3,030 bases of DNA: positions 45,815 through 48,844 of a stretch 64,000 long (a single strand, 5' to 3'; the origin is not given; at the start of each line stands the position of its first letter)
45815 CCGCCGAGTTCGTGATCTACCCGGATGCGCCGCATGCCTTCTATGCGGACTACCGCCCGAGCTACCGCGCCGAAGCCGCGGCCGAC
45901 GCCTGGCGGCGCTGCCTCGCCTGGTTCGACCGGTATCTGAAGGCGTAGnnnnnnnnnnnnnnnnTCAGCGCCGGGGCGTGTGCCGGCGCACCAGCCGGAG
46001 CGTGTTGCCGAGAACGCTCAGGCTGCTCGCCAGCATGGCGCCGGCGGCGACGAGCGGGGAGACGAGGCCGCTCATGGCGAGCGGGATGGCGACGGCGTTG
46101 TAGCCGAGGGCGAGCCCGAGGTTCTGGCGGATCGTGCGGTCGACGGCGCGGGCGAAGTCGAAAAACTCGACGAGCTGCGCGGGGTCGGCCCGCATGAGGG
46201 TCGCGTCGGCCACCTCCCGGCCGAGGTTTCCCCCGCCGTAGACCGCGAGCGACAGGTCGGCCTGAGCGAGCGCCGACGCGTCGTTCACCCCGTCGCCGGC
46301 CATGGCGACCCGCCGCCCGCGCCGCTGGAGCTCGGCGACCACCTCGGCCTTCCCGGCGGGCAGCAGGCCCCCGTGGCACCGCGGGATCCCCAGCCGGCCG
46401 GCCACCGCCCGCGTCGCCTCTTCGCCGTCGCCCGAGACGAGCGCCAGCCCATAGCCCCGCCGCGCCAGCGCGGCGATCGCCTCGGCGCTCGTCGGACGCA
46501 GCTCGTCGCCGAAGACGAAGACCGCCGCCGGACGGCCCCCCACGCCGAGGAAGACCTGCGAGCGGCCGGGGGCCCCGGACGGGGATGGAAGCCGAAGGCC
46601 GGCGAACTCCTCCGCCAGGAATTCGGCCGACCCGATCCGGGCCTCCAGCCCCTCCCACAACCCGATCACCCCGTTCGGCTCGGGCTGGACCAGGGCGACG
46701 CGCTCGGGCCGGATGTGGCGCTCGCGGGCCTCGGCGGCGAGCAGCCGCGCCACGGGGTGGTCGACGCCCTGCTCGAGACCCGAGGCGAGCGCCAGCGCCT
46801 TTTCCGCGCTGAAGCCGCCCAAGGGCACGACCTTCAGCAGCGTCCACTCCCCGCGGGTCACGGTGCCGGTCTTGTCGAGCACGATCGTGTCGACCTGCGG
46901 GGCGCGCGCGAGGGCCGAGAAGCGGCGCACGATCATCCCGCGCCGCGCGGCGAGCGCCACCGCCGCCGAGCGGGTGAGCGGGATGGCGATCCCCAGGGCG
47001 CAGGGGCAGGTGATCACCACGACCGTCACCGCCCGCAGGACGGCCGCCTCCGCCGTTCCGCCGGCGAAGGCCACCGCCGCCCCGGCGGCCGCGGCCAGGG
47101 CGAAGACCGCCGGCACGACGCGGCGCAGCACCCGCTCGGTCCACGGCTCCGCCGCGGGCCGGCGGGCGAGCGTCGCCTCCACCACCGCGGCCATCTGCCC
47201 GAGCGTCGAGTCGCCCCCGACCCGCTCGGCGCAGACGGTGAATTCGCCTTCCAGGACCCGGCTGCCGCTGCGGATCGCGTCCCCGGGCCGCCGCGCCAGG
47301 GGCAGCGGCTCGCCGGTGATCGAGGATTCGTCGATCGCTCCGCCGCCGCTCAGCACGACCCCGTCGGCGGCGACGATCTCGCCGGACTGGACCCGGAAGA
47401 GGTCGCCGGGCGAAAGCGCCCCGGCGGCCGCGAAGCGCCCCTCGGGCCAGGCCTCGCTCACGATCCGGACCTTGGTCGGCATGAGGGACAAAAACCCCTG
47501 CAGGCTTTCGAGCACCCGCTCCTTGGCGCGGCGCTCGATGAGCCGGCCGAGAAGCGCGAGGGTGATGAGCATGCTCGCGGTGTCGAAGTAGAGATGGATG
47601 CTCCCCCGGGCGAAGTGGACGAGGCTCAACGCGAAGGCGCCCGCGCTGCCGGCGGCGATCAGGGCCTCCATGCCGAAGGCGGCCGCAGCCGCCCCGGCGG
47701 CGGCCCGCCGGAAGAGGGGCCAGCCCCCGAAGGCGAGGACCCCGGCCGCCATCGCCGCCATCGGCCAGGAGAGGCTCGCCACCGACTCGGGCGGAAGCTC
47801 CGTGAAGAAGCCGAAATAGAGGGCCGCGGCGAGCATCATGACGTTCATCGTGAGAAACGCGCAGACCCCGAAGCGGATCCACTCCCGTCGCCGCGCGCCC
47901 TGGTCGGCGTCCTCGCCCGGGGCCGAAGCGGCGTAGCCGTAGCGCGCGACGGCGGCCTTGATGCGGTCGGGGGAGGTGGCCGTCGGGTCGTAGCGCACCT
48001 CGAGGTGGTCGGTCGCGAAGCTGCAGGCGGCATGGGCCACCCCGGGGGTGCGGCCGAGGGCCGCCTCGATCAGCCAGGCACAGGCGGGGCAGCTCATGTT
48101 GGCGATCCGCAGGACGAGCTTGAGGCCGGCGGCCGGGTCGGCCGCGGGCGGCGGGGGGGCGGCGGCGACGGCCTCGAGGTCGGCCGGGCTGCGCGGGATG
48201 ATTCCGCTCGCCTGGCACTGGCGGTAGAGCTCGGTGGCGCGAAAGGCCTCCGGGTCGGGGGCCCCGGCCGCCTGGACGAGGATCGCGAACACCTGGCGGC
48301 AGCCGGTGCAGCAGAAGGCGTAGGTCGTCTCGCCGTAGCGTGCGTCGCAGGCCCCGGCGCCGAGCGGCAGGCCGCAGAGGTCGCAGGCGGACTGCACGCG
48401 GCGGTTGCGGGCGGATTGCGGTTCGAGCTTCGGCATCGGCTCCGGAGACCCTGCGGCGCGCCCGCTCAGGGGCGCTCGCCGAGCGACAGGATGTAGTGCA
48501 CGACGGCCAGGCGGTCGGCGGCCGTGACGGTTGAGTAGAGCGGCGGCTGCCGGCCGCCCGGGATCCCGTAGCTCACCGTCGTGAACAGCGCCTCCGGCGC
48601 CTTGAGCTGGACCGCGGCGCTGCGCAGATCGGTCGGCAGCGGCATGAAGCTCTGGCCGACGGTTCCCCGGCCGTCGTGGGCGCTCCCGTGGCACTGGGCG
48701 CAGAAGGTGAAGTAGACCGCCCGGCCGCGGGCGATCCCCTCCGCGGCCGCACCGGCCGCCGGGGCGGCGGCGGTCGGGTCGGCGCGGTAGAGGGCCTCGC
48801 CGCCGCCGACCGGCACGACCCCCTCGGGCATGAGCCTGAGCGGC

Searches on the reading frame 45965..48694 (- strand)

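Call 29: search_protein_families(library=pfam, proteins=[window:45965-48694:-], max_evalue=0.0001)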
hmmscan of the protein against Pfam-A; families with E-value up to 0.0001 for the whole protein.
window:45965-48694:- (909 aa): 3 families
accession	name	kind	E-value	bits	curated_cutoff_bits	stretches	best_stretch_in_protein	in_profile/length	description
PF00122.25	E1-E2_ATPase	-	1e-41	142.9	28.1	1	422-585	18-181/181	E1-E2 ATPase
PF00702.32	Hydrolase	-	1.9e-24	87.5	26.4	1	601-813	1-191/191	haloacid dehalogenase-like hydrolase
PF00403.32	HMA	-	2.2e-13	50.8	24.8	1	194-254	1-61/62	Heavy-metal-associated domain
